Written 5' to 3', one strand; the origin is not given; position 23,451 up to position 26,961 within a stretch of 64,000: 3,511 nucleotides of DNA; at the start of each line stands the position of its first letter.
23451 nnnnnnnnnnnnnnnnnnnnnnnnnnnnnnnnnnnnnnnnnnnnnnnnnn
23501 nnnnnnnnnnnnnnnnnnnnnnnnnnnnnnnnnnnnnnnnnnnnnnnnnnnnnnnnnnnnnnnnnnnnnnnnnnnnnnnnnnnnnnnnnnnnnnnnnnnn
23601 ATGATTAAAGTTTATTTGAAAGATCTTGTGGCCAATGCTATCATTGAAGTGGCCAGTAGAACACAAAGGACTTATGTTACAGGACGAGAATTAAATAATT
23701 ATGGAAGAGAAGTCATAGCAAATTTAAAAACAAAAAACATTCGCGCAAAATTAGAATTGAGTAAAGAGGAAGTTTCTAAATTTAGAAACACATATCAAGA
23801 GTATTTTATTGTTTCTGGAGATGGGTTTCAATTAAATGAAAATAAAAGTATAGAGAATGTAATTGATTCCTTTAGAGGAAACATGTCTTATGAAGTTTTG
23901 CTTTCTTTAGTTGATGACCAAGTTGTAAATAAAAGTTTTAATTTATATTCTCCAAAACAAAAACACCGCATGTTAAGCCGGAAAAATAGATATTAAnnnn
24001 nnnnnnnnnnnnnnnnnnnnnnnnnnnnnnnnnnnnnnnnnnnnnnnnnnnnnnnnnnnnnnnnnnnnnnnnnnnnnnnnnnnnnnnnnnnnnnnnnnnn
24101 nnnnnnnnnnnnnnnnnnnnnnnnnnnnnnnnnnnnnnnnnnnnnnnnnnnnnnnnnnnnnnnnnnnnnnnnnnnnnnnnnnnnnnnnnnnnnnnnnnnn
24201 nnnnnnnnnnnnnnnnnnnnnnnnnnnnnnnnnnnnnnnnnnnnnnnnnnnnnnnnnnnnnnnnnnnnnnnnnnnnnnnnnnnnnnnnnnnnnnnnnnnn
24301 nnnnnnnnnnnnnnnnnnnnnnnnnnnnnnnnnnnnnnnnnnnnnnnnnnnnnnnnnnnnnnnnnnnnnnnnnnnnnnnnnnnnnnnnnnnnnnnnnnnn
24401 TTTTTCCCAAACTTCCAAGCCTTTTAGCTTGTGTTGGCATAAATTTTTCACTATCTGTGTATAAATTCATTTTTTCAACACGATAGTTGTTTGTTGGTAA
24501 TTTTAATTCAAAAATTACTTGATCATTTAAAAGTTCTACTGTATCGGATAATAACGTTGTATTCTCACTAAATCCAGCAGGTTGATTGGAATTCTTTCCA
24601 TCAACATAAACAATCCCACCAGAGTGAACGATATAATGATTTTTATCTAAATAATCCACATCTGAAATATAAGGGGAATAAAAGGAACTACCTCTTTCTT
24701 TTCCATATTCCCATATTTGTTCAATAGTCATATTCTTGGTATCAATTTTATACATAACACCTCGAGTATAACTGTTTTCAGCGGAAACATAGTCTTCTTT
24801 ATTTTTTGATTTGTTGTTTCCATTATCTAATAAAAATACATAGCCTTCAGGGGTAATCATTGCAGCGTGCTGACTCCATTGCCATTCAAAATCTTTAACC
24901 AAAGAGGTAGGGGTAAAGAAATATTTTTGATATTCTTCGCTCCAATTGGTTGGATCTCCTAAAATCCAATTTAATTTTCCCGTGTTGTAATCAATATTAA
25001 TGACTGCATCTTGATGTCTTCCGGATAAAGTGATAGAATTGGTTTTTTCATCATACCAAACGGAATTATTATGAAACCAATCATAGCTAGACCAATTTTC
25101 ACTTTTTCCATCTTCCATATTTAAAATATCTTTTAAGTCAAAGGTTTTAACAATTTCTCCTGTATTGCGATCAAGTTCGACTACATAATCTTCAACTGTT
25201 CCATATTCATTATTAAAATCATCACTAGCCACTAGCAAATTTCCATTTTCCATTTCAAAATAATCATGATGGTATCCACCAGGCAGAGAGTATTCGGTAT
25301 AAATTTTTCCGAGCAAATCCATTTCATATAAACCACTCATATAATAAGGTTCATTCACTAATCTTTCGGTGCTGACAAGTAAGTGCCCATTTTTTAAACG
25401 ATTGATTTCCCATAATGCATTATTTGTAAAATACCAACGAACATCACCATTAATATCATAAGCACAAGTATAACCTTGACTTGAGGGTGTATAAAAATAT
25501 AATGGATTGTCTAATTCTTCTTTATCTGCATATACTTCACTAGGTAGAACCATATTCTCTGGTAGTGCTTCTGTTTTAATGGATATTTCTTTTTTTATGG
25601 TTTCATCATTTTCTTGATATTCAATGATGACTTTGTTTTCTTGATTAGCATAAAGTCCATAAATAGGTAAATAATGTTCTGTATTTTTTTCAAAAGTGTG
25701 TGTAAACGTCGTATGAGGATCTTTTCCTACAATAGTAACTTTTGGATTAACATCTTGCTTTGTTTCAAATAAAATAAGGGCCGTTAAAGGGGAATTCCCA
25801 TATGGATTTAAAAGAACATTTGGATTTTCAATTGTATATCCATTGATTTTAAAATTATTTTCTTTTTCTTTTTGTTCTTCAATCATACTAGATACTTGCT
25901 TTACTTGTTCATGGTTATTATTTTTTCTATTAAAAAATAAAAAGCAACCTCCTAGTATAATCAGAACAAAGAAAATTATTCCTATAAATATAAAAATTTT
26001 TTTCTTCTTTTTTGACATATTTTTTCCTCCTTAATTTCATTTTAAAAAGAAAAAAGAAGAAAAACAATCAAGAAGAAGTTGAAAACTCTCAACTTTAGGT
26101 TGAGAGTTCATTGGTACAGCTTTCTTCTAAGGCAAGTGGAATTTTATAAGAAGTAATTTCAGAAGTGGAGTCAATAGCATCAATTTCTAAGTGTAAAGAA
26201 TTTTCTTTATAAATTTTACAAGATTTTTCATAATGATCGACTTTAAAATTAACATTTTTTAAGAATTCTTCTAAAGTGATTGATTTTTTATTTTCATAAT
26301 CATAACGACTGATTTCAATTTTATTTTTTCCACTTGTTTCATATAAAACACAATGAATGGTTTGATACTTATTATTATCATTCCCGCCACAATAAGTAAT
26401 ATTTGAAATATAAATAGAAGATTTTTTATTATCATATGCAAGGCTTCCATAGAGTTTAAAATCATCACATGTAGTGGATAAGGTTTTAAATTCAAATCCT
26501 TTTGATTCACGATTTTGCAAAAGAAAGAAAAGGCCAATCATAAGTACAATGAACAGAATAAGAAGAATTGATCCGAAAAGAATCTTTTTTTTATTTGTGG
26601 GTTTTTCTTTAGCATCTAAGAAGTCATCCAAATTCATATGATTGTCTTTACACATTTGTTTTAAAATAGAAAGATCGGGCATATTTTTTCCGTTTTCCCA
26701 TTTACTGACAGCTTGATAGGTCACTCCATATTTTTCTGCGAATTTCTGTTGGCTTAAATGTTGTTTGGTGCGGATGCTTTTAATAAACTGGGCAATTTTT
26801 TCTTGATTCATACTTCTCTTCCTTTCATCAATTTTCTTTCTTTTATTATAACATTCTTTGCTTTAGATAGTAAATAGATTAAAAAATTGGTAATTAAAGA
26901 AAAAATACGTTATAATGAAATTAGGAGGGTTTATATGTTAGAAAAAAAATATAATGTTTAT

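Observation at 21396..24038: tRNA-proximal WYL regulator with a coupled SIS / Ham1-ITPase-like / unknown operon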

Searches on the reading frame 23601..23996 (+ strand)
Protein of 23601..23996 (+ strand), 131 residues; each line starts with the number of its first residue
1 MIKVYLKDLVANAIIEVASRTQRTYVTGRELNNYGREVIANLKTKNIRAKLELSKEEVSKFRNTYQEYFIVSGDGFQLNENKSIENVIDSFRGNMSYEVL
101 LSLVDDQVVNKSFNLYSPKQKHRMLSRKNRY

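Call 4: search_protein_families(library=pfam, proteins=[window:23601-23996:+], max_evalue=1)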
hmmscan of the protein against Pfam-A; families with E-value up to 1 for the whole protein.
window:23601-23996:+ (131 aa): 0 families

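Call 5: search_protein_families(library=ncbifam, proteins=[window:23601-23996:+], max_evalue=1)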
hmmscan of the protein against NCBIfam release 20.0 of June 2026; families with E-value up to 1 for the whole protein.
window:23601-23996:+ (131 aa): 1 family
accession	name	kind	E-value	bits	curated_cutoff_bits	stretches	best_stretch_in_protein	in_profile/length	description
TIGR02983.1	SigE-fam_strep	subfamily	0.03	14.2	141.55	1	7-52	34-78/162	SigE family RNA polymerase sigma factor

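Call 6: search_protein_families(library=padloc, proteins=[window:23601-23996:+], max_evalue=1)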
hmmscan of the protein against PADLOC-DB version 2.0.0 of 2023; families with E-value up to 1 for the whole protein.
window:23601-23996:+ (131 aa): 0 families

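Call 55: find_homologous_proteins(query=window:23601-23996:+, max_evalue=0.01)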
Query window:23601-23996:+ (131 aa): 5 proteins with E <= 0.01 among 17 candidates.
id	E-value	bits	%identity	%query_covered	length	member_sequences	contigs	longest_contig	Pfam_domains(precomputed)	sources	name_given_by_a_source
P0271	2.6e-76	271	100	100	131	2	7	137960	-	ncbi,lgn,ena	-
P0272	4.1e-46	174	66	98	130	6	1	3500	-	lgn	-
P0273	6.6e-46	173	68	92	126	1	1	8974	-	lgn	-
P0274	7.2e-46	173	59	100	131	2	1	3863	-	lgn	-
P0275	2.5e-42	162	62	92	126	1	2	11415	-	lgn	-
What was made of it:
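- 23601..23996 (+): 131-aa protein of unknown function; lineage-specific operon member. Only 5 homologue clusters among 5.8e9 proteins (call 55).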

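Call 57: search_protein_families(library=phrogs, proteins=[window:23601-23996:+], max_evalue=0.01)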
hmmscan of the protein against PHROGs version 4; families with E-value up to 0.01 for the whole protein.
window:23601-23996:+ (131 aa): 0 families

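Call 58: find_encoding_contigs(protein=P0275, flank=6000, max_places=2)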
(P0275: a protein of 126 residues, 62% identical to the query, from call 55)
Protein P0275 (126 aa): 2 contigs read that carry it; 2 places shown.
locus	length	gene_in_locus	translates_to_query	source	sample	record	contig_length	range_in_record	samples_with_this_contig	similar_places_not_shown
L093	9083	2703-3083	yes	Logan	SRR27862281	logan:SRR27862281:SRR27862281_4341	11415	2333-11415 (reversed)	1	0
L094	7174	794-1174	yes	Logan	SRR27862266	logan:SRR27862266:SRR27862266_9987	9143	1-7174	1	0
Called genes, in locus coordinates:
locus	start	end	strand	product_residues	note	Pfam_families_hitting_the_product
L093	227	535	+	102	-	-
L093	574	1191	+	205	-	PF09335:VTT_dom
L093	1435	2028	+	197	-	PF02082:Rrf2 (weak), PF08279:HTH_11, PF13280:WYL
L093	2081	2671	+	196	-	PF01725:Ham1p_like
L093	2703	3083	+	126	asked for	-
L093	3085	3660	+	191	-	PF01966:HD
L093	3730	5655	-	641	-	PF03816:LytR_cpsA_psr, PF03793:PASTA (weak)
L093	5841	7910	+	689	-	PF08239:SH3_3 (weak), PF12733:Cadherin-like (weak), PF00404:Dockerin_1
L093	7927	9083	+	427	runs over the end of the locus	PF12733:Cadherin-like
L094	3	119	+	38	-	?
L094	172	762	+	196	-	PF01725:Ham1p_like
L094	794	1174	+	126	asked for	-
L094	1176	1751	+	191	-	PF01966:HD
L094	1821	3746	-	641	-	PF03816:LytR_cpsA_psr, PF03793:PASTA (weak)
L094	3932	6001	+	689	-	PF08239:SH3_3 (weak), PF12733:Cadherin-like (weak), PF00404:Dockerin_1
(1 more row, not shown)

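Call 59: find_encoding_contigs(protein=P0273, flank=6000, max_places=2)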
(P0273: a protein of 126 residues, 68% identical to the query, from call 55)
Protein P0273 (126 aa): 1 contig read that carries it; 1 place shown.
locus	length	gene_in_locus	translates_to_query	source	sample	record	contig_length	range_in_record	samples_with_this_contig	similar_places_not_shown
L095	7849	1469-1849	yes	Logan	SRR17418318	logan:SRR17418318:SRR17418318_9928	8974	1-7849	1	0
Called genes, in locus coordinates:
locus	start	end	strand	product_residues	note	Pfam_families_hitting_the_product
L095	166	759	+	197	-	PF02082:Rrf2 (weak), PF08279:HTH_11, PF13280:WYL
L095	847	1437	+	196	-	PF01725:Ham1p_like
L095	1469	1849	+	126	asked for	-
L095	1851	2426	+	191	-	PF01966:HD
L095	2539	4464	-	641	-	PF03816:LytR_cpsA_psr, PF03793:PASTA (weak)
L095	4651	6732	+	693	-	PF08239:SH3_3 (weak), PF12733:Cadherin-like (weak), PF00404:Dockerin_1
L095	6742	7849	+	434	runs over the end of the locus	PF12733:Cadherin-like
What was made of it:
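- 23601..23996 (+): In the relatives examined (2 of the 4 non-identical clusters, 3 loci) it again follows Ham1 directly (calls 58, 59).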

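Call 63: search_protein_families(library=ncbifam, proteins=[L093:3085-3660:+, L093:2081-2671:+], max_evalue=0.01)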
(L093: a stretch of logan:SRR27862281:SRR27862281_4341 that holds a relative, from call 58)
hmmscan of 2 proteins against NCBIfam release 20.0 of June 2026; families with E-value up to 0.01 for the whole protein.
L093:3085-3660:+ (191 aa): 11 families
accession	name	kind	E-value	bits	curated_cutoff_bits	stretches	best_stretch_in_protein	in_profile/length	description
TIGR00277.1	HDIG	domain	8.4e-10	38.4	27.6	1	23-91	4-81/84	HDIG domain-containing metalloprotein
NF045665.1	NTPtran_DVU1551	equivalog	3.4e-07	29.6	315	1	2-95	198-291/359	DVU_1551 family NTP transferase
NF009347.0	PRK12705.1-4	equivalog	6.7e-07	28.3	579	1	25-88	286-352/473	hypothetical protein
TIGR03319.1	RNase_Y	equivalog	4.6e-06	25.4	454.35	1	26-91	332-400/514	ribonuclease Y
NF005519.0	PRK07152.1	equivalog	1.1e-05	24.5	315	1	25-94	198-263/361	nicotinate-nucleotide adenylyltransferase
NF009344.0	PRK12705.1-1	equivalog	0.00026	19.7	831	1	25-64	389-428/572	hypothetical protein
TIGR00295.1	TIGR00295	hypoth_equivalog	0.00049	19.9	172.35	1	25-147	15-138/164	TIGR00295 family protein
TIGR00488.1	TIGR00488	equivalog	0.0016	18.3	70.15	1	25-62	10-47/173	bis(5'-nucleosyl)-tetraphosphatase (symmetrical) YqeK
NF000997.0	PRK00106.1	equivalog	0.0016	17.1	937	1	25-63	352-390/535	ribonuclease Y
NF002328.0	PRK01286.1-3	equivalog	0.0033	16.4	467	1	26-61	77-112/404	deoxyguanosinetriphosphate triphosphohydrolase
NF009343.0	PRK12703.1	equivalog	0.0077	15.1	434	1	8-154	175-313/339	tRNA (cytidine(56)-2'-O)-methyltransferase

L093:2081-2671:+ (196 aa): 7 families
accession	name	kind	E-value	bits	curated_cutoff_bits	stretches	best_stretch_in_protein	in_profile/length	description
NF011396.0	PRK14821.1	equivalog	9.1e-26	90.5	203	1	3-189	2-180/185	XTP/dITP diphosphatase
TIGR00042.1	TIGR00042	equivalog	2.7e-23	82.3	145.35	1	3-188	1-182/184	RdgB/HAM1 family non-canonical purine NTP pyrophosphatase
NF011399.0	PRK14824.1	subfamily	8.5e-12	44.9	267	1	2-173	3-185/206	putative deoxyribonucleotide triphosphate pyrophosphatase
NF011398.0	PRK14823.1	equivalog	1.2e-11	44.8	272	1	3-183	2-182/191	non-canonical purine NTP diphosphatase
NF011397.0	PRK14822.1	equivalog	1.3e-10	40.9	234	1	1-173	1-178/201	XTP/dITP diphosphatase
NF011401.0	PRK14826.1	equivalog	6.8e-06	25.6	268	1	89-194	113-221/226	putative deoxyribonucleotide triphosphate pyrophosphatase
NF045939.1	MHJ_0274_fam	hypoth_equivalog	0.00087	19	80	1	100-194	76-165/165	MHJ_0274 family protein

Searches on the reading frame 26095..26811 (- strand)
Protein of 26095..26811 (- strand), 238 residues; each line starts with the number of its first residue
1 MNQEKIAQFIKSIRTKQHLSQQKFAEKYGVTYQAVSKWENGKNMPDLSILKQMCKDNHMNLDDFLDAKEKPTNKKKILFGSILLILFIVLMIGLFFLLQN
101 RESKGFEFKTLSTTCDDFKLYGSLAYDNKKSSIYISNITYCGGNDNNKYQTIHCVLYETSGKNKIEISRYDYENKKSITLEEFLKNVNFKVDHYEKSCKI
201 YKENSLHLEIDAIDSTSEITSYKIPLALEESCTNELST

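Call 57: search_protein_families(library=phrogs, proteins=[window:26095-26811:-], max_evalue=0.01)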
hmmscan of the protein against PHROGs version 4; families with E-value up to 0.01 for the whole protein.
window:26095-26811:- (238 aa): 25 families
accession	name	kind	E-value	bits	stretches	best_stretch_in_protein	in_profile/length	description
phrog_3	-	transcription regulation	3.1e-13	51.3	1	1-109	84-183/430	transcriptional repressor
phrog_8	-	transcription regulation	6.1e-13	49.9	1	5-77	76-228/346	transcriptional regulator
phrog_4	-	transcription regulation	2.7e-10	40.8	1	3-77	130-204/400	transcriptional repressor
phrog_2104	-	unknown function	7.5e-10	39.9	1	8-47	42-81/103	-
phrog_2967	-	transcription regulation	1.5e-09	38.7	1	2-68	7-73/225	transcriptional regulator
phrog_2439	-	transcription regulation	2.4e-09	37.5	1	8-79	10-80/367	transcriptional regulator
phrog_1373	-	transcription regulation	1.2e-07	32.9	1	6-61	64-119/166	transcriptional regulator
phrog_35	-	transcription regulation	1.2e-06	29.7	1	1-46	73-113/181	transcriptional repressor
phrog_19114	-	unknown function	5.3e-06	27.5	1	9-53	75-119/135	-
phrog_38149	-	unknown function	5.8e-06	27.4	1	3-53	6-56/190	-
phrog_2328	-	transcription regulation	6.8e-06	26.9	1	5-71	15-81/128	transcriptional repressor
phrog_4779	-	transcription regulation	6.8e-05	24.3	1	7-44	4-41/98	transcriptional regulator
phrog_147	-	transcription regulation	7.1e-05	24.1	1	4-55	3-55/100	transcriptional regulator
phrog_4836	-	transcription regulation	0.00017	22.2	1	6-50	76-120/194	CII-like regulator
phrog_5823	-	transcription regulation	0.00026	21.3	1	3-62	4-64/404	transcriptional regulator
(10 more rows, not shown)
